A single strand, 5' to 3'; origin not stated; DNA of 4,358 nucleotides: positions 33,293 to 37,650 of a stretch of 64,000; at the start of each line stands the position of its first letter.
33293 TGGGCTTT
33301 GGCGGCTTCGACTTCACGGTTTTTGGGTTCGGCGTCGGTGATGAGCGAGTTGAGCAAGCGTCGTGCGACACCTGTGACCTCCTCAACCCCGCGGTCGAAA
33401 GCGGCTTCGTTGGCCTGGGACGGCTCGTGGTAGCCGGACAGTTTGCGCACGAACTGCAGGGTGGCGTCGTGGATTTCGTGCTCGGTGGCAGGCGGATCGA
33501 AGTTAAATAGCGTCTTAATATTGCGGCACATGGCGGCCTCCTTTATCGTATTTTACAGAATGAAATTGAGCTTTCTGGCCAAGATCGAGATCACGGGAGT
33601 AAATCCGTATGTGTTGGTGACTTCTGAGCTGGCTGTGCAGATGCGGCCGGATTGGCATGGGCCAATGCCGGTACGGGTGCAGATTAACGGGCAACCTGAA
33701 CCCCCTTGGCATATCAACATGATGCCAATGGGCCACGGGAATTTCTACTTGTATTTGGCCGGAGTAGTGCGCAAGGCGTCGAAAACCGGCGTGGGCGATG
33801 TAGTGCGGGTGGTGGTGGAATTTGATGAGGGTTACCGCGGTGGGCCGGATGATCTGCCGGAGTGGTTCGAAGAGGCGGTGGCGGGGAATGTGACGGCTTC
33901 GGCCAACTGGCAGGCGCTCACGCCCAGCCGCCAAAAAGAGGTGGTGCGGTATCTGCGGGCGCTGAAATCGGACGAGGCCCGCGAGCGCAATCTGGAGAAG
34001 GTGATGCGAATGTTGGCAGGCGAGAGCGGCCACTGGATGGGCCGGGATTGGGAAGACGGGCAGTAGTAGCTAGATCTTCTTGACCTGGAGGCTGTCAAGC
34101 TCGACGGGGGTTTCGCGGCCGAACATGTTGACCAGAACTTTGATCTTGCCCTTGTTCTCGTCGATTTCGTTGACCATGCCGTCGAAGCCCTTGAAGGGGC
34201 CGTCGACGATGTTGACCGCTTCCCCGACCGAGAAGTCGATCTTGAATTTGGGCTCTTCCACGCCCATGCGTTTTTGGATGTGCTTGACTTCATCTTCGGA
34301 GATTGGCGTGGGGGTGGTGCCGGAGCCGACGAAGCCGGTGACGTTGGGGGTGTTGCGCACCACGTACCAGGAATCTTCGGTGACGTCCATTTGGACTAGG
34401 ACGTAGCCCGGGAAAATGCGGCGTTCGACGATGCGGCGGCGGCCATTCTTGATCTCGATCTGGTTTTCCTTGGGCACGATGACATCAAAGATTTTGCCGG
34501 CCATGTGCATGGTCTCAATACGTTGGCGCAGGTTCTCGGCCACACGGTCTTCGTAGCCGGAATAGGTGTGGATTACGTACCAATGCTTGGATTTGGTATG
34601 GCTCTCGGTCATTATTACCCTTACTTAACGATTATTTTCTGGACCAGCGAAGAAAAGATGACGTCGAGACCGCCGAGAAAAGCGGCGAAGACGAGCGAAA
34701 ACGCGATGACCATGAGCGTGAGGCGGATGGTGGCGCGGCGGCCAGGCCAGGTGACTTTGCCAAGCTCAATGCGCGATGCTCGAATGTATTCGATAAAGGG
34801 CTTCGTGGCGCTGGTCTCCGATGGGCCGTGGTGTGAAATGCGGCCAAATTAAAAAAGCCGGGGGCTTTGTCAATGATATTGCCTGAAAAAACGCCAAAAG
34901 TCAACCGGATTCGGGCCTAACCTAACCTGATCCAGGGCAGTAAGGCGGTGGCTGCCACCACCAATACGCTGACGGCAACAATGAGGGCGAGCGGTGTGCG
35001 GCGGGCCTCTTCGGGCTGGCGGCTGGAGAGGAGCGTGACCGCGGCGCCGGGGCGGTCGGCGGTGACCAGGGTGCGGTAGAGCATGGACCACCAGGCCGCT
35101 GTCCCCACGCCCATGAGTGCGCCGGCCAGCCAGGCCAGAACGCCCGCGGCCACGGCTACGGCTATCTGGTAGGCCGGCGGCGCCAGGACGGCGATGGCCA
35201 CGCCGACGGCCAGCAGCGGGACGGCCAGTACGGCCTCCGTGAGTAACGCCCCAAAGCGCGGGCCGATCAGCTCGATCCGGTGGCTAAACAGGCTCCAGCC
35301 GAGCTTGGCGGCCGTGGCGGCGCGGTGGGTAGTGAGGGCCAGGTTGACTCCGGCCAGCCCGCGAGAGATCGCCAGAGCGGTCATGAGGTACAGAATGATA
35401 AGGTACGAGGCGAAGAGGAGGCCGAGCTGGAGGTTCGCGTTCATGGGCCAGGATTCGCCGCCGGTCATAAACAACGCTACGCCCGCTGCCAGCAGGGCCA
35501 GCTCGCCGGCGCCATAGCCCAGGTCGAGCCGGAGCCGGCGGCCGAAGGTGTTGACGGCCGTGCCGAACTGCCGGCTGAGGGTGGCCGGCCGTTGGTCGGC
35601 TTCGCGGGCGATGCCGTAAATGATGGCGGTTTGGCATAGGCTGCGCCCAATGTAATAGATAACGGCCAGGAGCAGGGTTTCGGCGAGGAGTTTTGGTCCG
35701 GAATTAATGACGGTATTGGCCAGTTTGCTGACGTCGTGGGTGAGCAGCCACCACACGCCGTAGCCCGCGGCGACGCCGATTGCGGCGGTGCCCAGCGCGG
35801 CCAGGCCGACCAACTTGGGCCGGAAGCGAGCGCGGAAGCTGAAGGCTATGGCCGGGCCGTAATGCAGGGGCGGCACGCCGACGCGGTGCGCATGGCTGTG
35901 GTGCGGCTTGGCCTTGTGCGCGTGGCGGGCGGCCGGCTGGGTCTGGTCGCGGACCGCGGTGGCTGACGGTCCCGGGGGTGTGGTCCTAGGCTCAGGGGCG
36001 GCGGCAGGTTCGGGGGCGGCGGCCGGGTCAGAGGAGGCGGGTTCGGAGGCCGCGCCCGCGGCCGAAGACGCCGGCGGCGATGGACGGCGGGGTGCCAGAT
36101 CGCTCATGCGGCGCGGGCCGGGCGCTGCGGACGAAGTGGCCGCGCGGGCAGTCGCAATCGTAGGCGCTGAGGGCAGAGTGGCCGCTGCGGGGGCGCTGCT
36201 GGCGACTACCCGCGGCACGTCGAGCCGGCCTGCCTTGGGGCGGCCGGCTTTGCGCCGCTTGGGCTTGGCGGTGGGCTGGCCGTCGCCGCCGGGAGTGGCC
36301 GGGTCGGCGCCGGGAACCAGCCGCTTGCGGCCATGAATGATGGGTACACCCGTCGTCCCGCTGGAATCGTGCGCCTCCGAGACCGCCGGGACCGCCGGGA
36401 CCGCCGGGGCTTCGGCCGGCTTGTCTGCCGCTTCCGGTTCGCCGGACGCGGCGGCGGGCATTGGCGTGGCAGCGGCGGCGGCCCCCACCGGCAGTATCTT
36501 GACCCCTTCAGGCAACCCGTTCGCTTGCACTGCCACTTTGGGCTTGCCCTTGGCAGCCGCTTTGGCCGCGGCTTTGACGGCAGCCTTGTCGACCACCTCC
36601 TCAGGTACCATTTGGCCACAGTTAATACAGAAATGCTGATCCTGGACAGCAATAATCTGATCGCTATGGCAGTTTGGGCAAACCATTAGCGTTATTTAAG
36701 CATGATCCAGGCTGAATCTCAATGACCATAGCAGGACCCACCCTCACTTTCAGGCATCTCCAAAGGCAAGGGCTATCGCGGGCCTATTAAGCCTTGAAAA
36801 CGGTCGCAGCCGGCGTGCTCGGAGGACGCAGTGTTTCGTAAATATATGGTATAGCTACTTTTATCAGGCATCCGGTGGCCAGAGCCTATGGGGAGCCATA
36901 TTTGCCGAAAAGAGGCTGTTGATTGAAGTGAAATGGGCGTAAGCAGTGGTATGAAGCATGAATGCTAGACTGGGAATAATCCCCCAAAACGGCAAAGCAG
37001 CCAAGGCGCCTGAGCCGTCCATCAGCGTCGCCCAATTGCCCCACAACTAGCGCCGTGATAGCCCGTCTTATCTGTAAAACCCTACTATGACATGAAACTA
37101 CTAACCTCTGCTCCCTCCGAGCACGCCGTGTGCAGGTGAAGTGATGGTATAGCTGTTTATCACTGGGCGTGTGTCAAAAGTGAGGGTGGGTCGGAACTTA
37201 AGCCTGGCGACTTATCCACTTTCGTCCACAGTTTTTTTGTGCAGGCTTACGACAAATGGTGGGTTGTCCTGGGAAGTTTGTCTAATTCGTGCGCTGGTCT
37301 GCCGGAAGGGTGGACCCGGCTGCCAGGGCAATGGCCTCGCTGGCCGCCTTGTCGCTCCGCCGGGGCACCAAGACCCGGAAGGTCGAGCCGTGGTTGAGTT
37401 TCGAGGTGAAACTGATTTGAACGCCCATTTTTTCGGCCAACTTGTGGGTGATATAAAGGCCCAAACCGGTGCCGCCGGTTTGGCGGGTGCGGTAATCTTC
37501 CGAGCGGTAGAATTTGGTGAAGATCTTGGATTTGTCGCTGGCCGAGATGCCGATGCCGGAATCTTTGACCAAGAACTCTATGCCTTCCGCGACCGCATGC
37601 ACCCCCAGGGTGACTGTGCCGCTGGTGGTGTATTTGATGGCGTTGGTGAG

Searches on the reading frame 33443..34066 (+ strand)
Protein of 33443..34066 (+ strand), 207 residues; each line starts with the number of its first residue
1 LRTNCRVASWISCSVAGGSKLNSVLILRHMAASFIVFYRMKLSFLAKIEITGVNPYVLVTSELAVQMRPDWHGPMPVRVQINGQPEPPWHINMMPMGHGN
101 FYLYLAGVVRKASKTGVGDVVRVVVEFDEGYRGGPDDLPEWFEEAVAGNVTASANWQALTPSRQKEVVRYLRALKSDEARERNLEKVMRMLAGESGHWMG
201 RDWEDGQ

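Call 59: search_protein_families(library=pfam, proteins=[window:33443-34066:+], max_evalue=0.001)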
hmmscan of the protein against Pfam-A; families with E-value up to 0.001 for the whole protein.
window:33443-34066:+ (207 aa): 2 families
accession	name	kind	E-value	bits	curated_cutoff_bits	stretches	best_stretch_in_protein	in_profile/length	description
PF13376.11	OmdA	-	1.1e-12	48.1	25.6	1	138-192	4-58/60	Bacteriocin-protection, YdeI or OmpD-Associated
PF08922.17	DUF1905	-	1e-09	38.8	24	1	49-124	6-80/81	Domain of unknown function (DUF1905)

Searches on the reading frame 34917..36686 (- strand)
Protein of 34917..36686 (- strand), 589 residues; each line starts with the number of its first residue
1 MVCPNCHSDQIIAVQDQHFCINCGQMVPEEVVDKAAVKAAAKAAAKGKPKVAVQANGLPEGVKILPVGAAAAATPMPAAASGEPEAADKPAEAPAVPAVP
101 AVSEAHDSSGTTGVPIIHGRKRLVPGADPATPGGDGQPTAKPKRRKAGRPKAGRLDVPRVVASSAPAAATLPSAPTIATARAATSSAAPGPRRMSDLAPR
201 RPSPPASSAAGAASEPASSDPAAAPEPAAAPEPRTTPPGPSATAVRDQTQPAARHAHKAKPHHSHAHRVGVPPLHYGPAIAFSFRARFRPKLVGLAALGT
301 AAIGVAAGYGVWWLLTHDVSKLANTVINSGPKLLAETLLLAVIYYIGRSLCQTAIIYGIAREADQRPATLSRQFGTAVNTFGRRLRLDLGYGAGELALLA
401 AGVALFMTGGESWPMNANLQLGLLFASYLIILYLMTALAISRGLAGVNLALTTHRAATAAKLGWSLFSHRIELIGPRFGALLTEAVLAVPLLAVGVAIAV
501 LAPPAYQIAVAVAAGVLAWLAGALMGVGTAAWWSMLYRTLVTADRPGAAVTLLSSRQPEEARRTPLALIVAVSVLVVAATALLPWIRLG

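Call 10: search_protein_families(library=pfam, proteins=[window:34917-36686:-])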
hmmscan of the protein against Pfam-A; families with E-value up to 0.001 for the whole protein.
window:34917-36686:- (589 aa): 1 family
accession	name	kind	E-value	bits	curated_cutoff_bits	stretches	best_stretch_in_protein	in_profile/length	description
PF08271.17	Zn_Ribbon_TF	-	9e-05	22.4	29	1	1-34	1-36/43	TFIIB zinc-binding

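Call 17: find_encoding_contigs(protein=window:34917-36686:-, flank=10000, max_places=10)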
Protein window:34917-36686:- (589 aa): no gene with exactly this product is on record in the collection.

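Call 46: list_cluster_members(proteins=[window:34917-36611:-, window:34917-36461:-, window:34917-36107:-, window:34917-36596:-, window:34917-36536:-, window:34917-36530:-, window:34917-36515:-, window:34917-36488:-, window:34917-36218:-, window:34917-35876:-])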
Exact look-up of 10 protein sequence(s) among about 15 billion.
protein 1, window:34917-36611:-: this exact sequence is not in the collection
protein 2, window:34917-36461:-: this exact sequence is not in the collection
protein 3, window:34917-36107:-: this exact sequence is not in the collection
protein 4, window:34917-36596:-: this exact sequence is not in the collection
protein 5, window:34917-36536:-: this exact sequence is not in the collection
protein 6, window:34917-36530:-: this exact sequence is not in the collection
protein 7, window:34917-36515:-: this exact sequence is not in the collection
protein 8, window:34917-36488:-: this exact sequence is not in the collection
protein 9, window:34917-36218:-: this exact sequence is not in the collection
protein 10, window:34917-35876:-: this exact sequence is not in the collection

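Call 82: find_homologous_proteins(query=window:34917-36686:-, max_evalue=1e-10)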
Query window:34917-36686:- (589 aa): 64 proteins with E <= 1e-10 among 8000 candidates.
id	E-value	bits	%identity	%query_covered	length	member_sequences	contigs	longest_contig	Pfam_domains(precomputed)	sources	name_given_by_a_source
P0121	2.5e-180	619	59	100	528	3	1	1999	-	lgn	-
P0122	1.3e-177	610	59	100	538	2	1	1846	-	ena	-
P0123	1.1e-172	594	56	100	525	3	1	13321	-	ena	-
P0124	1.2e-171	590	58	100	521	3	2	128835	-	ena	-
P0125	1.7e-171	590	55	100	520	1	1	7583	-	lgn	-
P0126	1.1e-170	587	57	100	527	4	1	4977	-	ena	-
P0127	1.2e-169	584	55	100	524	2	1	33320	-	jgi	jgi:hypothetical protein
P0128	5.6e-165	568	53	100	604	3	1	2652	-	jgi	jgi:hypothetical protein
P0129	6.7e-165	568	53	99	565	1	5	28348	-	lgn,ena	-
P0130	1.2e-160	554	57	100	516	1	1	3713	-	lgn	-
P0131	2.5e-160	553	57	96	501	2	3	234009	-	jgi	-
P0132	3.4e-157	543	53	92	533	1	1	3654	-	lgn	-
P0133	1.2e-156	541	58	93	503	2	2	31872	-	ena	-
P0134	2.6e-154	533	55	96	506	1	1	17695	-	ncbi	-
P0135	1.2e-151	524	52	100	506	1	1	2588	-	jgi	jgi:hypothetical protein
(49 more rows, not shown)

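Call 83: find_encoding_contigs(protein=P0124, flank=10000, max_places=3)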
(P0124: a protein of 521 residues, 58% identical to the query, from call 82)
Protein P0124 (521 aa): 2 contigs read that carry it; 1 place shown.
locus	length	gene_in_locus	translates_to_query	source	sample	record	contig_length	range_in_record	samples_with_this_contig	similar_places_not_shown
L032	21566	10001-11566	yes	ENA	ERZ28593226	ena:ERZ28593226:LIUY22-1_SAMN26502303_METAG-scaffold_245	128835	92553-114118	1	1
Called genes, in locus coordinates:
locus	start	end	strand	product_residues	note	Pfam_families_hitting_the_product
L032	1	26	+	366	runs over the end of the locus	PF01551:Peptidase_M23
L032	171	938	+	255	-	PF01988:VIT1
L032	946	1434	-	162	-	-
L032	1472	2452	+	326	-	PF00890:FAD_binding_2 (weak), PF01266:DAO (weak), PF01946:Thi4 (weak), PF07992:Pyr_redox_2, PF12831:FAD_oxidored, PF13450:NAD_binding_8 (weak), PF13738:Pyr_redox_3, PF00070:Pyr_redox (weak), +2 more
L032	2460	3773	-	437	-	PF01336:tRNA_anti-codon, PF00152:tRNA-synt_2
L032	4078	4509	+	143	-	PF11774:Lsr2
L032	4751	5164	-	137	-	-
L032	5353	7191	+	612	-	PF00009:GTP_EFTU, PF01926:MMR_HSR1 (weak), PF22042:EF-G_D2 (weak), PF00679:EFG_C, PF21018:BipA_C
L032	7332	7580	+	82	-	-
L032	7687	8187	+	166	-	-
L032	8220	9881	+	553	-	PF00989:PAS (weak), PF13426:PAS_9 (weak), PF00512:HisKA, PF02518:HATPase_c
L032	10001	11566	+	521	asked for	-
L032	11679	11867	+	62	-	PF00584:SecE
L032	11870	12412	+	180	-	PF02357:NusG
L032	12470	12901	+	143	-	PF03946:Ribosomal_L11_N, PF00298:Ribosomal_L11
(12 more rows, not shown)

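Call 84: find_encoding_contigs(protein=P0131, flank=10000, max_places=3)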
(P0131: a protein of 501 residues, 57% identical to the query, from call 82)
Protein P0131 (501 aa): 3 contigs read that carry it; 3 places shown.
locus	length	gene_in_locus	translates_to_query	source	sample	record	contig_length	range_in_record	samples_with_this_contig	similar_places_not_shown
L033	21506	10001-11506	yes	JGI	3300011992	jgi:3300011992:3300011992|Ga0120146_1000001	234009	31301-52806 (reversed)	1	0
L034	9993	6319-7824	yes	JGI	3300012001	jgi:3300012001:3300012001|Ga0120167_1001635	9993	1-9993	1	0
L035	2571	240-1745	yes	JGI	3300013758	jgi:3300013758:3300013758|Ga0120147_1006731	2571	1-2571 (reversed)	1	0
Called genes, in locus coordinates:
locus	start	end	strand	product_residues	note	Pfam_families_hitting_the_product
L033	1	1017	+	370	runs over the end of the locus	PF01551:Peptidase_M23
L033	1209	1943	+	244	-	PF01988:VIT1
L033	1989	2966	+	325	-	-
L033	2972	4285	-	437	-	PF01336:tRNA_anti-codon, PF00152:tRNA-synt_2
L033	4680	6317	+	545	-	-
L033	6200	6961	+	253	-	PF00679:EFG_C, PF21018:BipA_C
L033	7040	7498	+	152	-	-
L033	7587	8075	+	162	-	-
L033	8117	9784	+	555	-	PF00989:PAS (weak), PF08448:PAS_4 (weak), PF13426:PAS_9 (faint), PF00512:HisKA, PF02518:HATPase_c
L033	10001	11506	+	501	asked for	-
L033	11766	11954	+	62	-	PF00584:SecE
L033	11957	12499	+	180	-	PF02357:NusG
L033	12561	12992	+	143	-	PF03946:Ribosomal_L11_N, PF00298:Ribosomal_L11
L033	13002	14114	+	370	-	PF00687:Ribosomal_L1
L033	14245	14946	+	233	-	PF22769:DCD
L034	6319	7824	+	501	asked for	-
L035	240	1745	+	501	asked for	-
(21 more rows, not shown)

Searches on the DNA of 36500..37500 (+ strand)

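Call 5: search_rna_families(source=window, start=36500, end=37500, threshold=evalue, max_evalue=10, show_alignments=3)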
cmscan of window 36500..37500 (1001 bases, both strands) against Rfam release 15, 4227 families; matches with E-value up to 10: 3.
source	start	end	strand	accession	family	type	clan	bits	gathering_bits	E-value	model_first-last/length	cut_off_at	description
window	37382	37434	+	RF01890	lincRNA-p21_2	Gene; lncRNA;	-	17.8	70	1.3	1-52/52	no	LincRNA-p21 conserved region 2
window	37136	37163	+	RF00567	SNORD17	Gene; snRNA; snoRNA; CD-box;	-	14.2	45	0.75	1-238/238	no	Small nucleolar RNA SNORD17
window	36935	37017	-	RF02825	LPR17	Gene; sRNA;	-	11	98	7.2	1-257/257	no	Legionella RNA 17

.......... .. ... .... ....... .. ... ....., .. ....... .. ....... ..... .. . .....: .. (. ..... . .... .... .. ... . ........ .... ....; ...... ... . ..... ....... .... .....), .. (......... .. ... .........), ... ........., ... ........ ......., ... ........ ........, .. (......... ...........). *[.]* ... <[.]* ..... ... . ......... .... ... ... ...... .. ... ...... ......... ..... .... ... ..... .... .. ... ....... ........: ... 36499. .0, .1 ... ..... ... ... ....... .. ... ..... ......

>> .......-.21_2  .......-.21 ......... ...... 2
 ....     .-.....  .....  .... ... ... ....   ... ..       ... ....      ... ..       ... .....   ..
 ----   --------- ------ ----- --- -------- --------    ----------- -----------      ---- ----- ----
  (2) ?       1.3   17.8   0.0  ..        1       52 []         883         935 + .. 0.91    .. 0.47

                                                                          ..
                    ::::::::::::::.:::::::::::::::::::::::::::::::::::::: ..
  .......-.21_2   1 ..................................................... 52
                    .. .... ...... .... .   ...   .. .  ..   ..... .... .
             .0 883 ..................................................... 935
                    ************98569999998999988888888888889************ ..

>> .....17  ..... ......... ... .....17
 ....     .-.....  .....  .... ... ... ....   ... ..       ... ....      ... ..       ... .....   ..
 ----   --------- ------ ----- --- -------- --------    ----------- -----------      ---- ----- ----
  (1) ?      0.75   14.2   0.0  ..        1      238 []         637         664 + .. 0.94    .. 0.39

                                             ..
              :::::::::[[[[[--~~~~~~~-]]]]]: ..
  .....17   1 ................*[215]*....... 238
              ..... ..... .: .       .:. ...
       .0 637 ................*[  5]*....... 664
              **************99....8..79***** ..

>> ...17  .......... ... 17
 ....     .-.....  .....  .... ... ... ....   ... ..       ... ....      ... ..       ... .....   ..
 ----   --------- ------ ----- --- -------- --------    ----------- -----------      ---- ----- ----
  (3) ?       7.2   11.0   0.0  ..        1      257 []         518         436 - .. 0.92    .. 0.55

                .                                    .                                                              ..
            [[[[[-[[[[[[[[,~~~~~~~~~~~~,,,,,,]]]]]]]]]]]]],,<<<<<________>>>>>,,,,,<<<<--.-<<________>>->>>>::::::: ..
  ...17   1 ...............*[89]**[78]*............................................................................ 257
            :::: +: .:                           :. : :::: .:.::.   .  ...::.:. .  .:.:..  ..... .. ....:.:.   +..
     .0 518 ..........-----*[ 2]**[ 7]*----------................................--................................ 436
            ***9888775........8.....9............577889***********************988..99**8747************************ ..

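Call 27: search_dna_similar(query=window:36735-37192:+, collection=phages, mode=distant, max_evalue=1)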
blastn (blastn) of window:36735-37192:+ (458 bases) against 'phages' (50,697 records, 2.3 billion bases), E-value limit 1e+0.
No match.

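Call 28: search_dna_similar(query=window:36735-37192:+, collection=plasmids, mode=distant, max_evalue=1)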
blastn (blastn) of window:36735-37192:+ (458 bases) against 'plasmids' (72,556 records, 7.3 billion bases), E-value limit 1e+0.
No match.

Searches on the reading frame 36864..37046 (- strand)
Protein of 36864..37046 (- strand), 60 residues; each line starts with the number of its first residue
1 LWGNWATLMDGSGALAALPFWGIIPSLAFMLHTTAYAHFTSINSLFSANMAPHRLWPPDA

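Call 36: list_cluster_members(proteins=[window:36864-37046:-, window:36889-37044:-, window:36776-36871:-, window:36958-37047:+, window:37215-37331:-, window:34917-36686:-, P0001, window:36867-37046:-])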
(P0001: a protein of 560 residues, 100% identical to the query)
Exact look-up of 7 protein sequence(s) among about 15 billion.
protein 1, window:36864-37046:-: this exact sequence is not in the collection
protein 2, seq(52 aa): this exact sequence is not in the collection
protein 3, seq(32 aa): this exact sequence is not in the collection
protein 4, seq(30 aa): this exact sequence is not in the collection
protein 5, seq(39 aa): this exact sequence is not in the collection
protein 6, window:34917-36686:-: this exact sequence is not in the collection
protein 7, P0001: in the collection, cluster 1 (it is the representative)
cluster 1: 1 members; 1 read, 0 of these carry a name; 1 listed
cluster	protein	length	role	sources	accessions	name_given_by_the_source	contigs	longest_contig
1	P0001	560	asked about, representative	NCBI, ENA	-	-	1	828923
